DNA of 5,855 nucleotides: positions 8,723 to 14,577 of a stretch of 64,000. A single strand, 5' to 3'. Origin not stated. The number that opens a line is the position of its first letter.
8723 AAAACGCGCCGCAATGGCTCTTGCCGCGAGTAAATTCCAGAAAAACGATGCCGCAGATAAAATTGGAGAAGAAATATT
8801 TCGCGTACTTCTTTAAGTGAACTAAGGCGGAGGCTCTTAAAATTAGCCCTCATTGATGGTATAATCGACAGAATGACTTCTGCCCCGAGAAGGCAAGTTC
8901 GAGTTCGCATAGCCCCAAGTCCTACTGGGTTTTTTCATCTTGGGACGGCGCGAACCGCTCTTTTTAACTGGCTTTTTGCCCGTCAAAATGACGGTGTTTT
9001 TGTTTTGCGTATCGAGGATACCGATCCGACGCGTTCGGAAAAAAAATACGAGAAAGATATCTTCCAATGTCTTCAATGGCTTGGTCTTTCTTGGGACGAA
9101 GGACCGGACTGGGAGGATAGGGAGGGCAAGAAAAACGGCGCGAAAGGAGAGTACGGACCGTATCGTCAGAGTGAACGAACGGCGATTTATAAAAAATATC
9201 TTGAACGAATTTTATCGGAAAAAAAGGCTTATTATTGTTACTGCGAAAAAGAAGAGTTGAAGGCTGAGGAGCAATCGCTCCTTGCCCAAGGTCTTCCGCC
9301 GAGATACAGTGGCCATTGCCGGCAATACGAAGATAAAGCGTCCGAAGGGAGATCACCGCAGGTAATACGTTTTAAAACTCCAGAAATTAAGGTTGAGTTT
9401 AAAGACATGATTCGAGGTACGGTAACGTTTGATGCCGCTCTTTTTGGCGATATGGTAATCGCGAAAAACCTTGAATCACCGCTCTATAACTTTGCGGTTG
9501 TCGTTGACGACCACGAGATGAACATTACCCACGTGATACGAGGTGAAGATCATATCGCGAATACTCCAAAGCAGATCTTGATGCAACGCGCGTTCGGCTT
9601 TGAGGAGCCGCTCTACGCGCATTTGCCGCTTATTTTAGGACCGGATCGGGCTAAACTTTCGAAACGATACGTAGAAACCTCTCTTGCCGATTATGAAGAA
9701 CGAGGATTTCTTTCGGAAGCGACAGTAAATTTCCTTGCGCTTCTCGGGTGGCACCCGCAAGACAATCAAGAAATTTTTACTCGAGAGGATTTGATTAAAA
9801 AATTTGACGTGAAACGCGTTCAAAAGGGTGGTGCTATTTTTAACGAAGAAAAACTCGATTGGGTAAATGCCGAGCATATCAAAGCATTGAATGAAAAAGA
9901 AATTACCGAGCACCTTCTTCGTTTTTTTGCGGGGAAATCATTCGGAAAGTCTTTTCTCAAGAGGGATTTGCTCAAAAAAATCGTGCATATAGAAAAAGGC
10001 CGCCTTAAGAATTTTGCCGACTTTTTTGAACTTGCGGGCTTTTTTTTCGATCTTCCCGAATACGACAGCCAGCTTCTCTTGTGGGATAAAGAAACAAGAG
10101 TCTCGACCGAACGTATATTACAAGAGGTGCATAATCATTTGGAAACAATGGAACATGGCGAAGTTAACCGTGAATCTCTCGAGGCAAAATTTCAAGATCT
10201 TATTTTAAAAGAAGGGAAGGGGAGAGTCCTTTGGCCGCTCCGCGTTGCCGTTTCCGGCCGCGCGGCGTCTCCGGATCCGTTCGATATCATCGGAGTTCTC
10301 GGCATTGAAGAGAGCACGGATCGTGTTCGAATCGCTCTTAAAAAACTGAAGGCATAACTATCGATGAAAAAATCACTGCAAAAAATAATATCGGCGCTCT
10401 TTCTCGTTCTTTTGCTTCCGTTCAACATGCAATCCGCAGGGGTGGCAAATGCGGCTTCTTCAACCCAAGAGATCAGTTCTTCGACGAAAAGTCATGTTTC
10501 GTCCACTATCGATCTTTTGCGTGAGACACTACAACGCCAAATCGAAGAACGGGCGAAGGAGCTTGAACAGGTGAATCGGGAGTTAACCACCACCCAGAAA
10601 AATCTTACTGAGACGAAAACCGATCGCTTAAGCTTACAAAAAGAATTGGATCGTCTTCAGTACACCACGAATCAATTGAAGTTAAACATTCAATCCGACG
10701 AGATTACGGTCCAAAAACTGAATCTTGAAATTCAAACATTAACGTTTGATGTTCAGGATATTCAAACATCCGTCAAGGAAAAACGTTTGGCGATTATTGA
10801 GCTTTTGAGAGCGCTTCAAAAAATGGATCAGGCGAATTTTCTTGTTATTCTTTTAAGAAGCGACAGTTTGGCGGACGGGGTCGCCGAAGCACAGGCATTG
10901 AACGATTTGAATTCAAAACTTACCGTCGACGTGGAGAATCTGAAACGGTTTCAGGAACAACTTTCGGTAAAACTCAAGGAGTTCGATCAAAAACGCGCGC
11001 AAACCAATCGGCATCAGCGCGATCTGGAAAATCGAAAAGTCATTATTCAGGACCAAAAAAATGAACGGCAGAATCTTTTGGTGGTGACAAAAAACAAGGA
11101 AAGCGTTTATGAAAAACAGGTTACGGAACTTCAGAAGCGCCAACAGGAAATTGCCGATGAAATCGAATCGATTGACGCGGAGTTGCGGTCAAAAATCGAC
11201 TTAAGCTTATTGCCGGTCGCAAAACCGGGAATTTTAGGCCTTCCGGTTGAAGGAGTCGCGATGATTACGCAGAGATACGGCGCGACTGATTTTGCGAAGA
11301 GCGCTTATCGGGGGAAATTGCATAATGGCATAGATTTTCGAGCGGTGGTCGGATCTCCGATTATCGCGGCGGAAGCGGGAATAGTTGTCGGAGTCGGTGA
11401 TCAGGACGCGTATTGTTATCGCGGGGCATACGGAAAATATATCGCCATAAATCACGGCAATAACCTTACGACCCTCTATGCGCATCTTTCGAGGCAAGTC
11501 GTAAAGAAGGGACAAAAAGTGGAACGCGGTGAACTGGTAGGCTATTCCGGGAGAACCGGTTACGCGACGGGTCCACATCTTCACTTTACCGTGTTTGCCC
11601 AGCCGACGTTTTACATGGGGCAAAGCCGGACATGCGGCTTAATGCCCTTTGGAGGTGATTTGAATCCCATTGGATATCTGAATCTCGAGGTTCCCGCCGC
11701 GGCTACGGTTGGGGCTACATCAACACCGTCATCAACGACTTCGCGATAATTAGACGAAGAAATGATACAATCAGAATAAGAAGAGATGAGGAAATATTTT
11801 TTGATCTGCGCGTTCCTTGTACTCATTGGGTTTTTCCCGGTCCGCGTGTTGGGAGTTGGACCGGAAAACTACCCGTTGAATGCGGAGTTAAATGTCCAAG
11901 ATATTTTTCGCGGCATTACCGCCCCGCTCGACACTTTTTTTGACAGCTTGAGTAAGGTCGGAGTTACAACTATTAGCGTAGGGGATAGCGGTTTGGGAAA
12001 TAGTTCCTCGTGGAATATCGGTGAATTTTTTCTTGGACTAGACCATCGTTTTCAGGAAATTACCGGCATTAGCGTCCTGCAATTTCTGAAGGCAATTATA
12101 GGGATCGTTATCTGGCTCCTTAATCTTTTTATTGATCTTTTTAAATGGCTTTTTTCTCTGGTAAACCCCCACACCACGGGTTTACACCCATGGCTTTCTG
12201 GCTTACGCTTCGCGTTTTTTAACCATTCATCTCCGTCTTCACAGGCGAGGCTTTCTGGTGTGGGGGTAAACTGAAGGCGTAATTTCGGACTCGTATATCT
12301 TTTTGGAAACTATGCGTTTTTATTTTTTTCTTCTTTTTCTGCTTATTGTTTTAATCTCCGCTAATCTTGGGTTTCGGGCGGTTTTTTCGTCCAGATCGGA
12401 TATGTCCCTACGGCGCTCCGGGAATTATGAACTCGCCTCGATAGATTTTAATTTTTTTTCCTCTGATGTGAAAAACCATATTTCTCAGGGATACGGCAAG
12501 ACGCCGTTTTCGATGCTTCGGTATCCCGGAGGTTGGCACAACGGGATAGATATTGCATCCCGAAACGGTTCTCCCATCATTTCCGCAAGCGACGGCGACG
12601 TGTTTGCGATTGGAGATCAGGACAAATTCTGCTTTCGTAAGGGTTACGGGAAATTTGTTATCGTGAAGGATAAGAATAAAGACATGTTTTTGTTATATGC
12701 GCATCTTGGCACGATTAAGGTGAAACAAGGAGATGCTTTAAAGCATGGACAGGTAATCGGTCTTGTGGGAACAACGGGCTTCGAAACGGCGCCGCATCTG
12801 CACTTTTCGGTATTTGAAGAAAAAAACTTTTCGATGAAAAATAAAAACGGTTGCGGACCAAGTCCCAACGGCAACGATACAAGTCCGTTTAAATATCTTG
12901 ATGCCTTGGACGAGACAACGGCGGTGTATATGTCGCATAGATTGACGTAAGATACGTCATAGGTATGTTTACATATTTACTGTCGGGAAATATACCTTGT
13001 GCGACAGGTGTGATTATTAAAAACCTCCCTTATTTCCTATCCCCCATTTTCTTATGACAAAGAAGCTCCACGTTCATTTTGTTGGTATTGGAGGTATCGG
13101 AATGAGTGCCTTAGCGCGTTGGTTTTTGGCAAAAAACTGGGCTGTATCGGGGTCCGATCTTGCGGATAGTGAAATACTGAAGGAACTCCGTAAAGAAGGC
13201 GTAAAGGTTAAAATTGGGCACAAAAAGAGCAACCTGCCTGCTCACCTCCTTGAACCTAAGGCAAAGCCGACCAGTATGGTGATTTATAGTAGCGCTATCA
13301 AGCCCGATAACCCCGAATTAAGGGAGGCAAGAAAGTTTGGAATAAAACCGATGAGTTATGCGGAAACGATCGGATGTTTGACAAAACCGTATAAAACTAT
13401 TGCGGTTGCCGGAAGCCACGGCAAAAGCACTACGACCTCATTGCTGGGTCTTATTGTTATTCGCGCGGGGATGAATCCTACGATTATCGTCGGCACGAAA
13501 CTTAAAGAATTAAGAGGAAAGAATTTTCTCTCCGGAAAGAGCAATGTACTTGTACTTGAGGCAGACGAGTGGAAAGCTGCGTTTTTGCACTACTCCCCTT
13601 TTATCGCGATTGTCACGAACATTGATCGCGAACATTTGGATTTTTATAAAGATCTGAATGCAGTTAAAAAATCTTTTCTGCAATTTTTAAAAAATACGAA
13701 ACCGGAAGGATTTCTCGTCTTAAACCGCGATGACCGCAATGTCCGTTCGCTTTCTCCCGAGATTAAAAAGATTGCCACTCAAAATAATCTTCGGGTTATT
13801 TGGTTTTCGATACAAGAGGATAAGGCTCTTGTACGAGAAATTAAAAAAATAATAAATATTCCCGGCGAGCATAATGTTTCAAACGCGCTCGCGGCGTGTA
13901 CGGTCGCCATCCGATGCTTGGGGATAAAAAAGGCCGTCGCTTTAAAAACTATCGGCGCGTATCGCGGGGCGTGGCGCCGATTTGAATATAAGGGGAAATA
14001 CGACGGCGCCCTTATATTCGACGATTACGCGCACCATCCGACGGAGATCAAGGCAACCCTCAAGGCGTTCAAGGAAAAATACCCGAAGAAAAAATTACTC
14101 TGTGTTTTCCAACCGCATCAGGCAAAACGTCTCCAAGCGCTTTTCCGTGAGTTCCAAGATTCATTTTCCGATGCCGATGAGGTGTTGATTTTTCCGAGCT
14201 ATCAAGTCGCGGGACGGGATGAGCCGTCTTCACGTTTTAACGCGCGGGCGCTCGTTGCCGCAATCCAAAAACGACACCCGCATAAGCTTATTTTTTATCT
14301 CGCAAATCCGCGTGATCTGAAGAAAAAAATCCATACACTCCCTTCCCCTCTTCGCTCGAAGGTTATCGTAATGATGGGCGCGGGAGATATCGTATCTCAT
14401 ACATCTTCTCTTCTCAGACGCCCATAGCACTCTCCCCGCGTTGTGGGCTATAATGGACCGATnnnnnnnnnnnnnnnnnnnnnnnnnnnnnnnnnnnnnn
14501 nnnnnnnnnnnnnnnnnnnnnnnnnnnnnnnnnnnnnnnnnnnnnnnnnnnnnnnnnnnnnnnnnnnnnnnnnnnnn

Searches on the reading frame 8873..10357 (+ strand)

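Call 101: search_protein_families(library=pfam, max_evalue=0.00001, proteins=[window:8873-10357:+])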
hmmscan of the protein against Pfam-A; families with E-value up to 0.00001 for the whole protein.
window:8873-10357:+ (494 aa): 2 families
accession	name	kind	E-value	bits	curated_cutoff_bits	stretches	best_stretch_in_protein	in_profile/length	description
PF00749.27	tRNA-synt_1c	-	1.2e-98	330.4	23.4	1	8-330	1-314/314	tRNA synthetases class I (E and Q), catalytic domain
PF19269.4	Anticodon_2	-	5.8e-25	88.8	23.6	1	346-489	4-141/141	Anticodon binding domain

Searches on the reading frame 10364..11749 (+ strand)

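Call 101: search_protein_families(library=pfam, max_evalue=0.00001, proteins=[window:10364-11749:+])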
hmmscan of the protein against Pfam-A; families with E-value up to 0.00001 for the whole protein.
window:10364-11749:+ (461 aa): 1 family
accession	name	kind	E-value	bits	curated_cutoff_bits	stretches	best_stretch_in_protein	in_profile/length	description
PF01551.29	Peptidase_M23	-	2.6e-28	98.5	28.7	1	319-411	2-88/96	Peptidase family M23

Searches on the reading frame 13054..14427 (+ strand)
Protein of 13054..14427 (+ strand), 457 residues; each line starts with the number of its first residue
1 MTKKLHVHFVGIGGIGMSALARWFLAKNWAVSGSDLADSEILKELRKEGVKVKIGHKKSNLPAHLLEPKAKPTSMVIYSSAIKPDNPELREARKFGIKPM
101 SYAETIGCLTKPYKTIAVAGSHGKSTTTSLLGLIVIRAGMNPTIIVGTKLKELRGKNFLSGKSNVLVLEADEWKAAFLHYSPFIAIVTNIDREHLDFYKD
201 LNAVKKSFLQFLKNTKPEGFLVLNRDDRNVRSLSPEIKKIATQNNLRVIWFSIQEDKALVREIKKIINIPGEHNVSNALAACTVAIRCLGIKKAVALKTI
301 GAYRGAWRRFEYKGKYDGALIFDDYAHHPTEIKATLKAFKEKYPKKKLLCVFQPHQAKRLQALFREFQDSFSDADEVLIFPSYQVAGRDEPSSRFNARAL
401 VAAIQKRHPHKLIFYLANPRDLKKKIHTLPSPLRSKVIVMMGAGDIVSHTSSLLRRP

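Call 101: search_protein_families(library=pfam, max_evalue=0.00001, proteins=[window:13054-14427:+])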
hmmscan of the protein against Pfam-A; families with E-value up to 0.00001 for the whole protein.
window:13054-14427:+ (457 aa): 3 families
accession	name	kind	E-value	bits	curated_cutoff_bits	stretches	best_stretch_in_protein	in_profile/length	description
PF01225.30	Mur_ligase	-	2.6e-23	82.6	21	1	6-112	1-93/95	Mur ligase family, catalytic domain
PF08245.18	Mur_ligase_M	-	4.2e-23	82.8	24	1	118-285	1-200/200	Mur ligase middle domain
PF02875.26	Mur_ligase_C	-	1.6e-18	68.2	28.4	1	308-444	1-127/127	Mur ligase, glutamate ligase domain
